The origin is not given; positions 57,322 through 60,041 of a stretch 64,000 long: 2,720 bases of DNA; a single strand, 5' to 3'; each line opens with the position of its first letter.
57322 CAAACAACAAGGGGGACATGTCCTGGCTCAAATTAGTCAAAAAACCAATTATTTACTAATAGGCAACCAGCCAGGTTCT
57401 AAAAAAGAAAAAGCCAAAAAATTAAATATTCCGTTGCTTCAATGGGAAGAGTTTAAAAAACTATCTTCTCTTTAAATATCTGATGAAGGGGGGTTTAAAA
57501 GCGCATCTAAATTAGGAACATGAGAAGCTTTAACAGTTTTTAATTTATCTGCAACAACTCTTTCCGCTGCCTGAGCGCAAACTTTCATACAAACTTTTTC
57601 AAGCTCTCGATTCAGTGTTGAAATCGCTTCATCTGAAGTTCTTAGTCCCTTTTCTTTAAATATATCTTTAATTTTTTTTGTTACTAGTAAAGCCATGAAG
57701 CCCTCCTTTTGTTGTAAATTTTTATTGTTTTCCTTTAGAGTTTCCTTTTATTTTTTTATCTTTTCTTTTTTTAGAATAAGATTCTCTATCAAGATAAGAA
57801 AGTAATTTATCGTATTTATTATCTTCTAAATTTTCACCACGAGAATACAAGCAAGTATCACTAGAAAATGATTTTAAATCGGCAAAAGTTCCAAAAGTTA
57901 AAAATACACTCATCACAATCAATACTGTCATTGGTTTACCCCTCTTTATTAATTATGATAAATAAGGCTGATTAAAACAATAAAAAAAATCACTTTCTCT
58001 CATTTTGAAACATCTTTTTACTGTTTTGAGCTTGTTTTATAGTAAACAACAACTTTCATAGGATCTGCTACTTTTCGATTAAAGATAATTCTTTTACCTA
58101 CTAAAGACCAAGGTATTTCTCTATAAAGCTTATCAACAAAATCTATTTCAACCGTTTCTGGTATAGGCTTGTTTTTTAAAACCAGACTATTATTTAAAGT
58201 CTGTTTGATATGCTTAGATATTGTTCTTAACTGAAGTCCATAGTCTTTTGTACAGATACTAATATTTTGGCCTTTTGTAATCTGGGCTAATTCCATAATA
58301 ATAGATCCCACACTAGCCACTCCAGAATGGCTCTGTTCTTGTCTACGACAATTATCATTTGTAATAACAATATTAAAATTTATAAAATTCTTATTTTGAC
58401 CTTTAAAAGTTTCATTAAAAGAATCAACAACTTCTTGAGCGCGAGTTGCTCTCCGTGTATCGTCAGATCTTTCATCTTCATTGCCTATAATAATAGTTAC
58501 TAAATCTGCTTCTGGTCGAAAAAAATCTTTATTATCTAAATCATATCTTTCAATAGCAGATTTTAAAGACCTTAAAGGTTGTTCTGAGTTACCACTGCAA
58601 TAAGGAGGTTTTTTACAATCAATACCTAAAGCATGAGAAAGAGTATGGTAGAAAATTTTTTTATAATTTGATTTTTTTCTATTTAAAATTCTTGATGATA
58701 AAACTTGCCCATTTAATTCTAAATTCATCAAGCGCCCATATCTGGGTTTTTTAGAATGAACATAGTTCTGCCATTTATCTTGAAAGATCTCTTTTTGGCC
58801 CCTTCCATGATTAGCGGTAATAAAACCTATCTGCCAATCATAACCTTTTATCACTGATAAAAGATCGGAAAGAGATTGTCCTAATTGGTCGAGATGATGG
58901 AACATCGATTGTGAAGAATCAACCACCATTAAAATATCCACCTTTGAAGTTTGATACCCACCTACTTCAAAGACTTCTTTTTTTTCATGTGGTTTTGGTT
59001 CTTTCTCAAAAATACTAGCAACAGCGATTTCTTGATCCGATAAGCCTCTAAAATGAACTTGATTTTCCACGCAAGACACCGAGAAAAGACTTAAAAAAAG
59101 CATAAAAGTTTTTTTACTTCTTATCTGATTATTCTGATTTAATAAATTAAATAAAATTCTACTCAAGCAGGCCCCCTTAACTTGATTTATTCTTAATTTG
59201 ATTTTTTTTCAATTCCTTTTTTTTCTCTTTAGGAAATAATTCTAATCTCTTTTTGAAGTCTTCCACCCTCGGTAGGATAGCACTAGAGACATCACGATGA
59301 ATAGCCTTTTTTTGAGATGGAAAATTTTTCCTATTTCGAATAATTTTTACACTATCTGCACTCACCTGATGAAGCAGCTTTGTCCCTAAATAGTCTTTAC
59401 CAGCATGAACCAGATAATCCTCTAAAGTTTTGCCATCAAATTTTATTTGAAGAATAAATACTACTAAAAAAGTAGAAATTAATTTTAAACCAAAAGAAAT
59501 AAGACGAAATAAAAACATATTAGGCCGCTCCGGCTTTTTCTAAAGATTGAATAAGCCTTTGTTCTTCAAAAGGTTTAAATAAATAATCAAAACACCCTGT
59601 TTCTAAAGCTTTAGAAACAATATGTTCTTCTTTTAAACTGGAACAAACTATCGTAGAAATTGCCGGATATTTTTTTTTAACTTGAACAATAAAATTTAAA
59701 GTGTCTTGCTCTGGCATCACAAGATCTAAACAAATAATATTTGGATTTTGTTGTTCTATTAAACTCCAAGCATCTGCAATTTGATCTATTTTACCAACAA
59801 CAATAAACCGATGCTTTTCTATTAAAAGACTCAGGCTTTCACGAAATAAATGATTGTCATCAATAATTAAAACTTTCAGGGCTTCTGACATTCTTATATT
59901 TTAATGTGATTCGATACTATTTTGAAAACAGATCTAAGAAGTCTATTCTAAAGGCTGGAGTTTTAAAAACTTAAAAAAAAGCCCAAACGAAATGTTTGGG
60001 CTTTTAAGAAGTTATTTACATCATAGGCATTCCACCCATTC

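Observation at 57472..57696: Candidate bacterial histone-fold chromatin protein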

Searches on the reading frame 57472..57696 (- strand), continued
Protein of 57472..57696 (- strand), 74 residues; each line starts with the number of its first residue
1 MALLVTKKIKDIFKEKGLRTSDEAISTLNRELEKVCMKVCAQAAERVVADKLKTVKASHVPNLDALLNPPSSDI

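Call 41: search_solved_structures(query=A2, max_evalue=1, show_alignments=3)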
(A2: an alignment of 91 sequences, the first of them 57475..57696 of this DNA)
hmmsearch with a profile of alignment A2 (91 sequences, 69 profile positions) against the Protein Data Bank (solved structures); distinct sequences matched with E-value up to 1: 15.
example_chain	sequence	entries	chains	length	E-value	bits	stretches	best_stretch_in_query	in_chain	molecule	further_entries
8fvx_A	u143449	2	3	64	3.1e-10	43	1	3-56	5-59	CBFD_NFYB_HMF domain-containing protein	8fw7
8cmp_A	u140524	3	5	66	3.5e-10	42.8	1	3-56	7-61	CBFD_NFYB_HMF domain-containing protein | Transcription factor CBF/NF-Y/archaeal histone domain-containing protein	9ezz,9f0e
9qt0_A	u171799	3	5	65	3.8e-05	26.7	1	2-52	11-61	DUF1931 domain-containing protein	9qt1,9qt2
9f2c_A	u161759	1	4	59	0.013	18.6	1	3-56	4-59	hypothetical protein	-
6v11_A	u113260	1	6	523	0.053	16.6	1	22-55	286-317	Lon protease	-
6on2_A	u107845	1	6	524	0.053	16.6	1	22-55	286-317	ATP-dependent protease La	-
1x37_A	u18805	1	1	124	0.064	16.3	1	22-50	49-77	ATP-dependent protease La 1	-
1qzm_A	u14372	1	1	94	0.15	15.2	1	22-49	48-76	ATP-dependent protease La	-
6xss_A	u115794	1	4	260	0.17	15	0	19-46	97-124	C4_nat_HFuse-7900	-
9cvt_A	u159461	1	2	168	0.21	14.7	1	6-57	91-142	Histone doublet miniH2B-H2A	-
5cwp_A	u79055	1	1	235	0.28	14.3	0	19-46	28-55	Designed helical repeat protein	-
6n4n_C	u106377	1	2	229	0.31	14.2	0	19-46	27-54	Rosetta-designed danoprevir/NS3a complex reader 2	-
8zpx_B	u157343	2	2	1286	0.72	13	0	27-58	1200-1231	ABC transporter B family member 1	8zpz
9juj_A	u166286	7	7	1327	0.78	12.9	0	27-58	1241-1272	ABC transporter B family member 1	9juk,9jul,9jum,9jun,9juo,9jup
3m6a_A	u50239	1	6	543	0.8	12.8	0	22-50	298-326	ATP-dependent protease La 1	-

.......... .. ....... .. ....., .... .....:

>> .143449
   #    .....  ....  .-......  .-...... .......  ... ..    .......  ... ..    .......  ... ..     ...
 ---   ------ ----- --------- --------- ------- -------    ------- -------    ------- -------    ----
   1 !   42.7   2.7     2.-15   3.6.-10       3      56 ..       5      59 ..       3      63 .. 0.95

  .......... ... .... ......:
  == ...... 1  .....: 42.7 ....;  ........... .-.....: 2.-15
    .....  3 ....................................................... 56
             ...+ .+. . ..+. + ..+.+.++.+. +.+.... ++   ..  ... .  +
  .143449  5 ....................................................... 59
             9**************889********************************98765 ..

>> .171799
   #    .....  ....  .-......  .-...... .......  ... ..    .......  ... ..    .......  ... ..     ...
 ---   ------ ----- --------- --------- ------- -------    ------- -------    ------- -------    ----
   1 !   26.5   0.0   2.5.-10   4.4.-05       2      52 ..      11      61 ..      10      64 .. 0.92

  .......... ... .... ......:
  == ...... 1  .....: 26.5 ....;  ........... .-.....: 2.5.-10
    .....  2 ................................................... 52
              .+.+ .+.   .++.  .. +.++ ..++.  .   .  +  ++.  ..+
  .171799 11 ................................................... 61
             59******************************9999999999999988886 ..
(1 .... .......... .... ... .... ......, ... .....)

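Call 60: predict_structure(alignment_id=A6)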
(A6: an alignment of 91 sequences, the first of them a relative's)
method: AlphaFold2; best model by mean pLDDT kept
length: 68 residues; sequences in the alignment: 91
mean_pLDDT: 87.4   pTM: 0.63
mean pLDDT of the five models: 87.4, 84.3, 81.6, 75.4, 70.9
residues with pLDDT >= 90: 47; 70-90: 16; 50-70: 4; < 50: 1
segments of 3 or more residues with pLDDT < 50: none
pLDDT, mean of each block of 10 residues (from residue 1): 88 94 92 91 92 88 61
secondary structure, 60 per line:
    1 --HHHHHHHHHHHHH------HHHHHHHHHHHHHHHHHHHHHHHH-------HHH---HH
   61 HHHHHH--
elements in order: H3-15 H22-45 H59-66

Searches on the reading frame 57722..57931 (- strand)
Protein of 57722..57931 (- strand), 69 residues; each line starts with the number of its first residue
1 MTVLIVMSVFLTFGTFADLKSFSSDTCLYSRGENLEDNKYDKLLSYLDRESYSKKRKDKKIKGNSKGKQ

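Call 35: search_protein_families(library=pfam, proteins=[window:57722-57931:-], max_evalue=0.01)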
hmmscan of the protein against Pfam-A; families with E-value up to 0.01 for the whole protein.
window:57722-57931:- (69 aa): 0 families

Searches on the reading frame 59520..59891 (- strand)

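Call 35: search_protein_families(library=pfam, proteins=[window:59520-59891:-], max_evalue=0.01)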
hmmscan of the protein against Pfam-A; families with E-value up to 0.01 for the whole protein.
window:59520-59891:- (123 aa): 2 families
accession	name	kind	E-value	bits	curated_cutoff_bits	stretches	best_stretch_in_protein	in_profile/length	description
PF00072.30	Response_reg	-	6.1e-24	84.8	30.2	1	7-117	1-110/111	Response regulator receiver domain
PF20161.5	VpsR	-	0.0056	16.8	23.7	1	34-117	36-120/121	VpsR domain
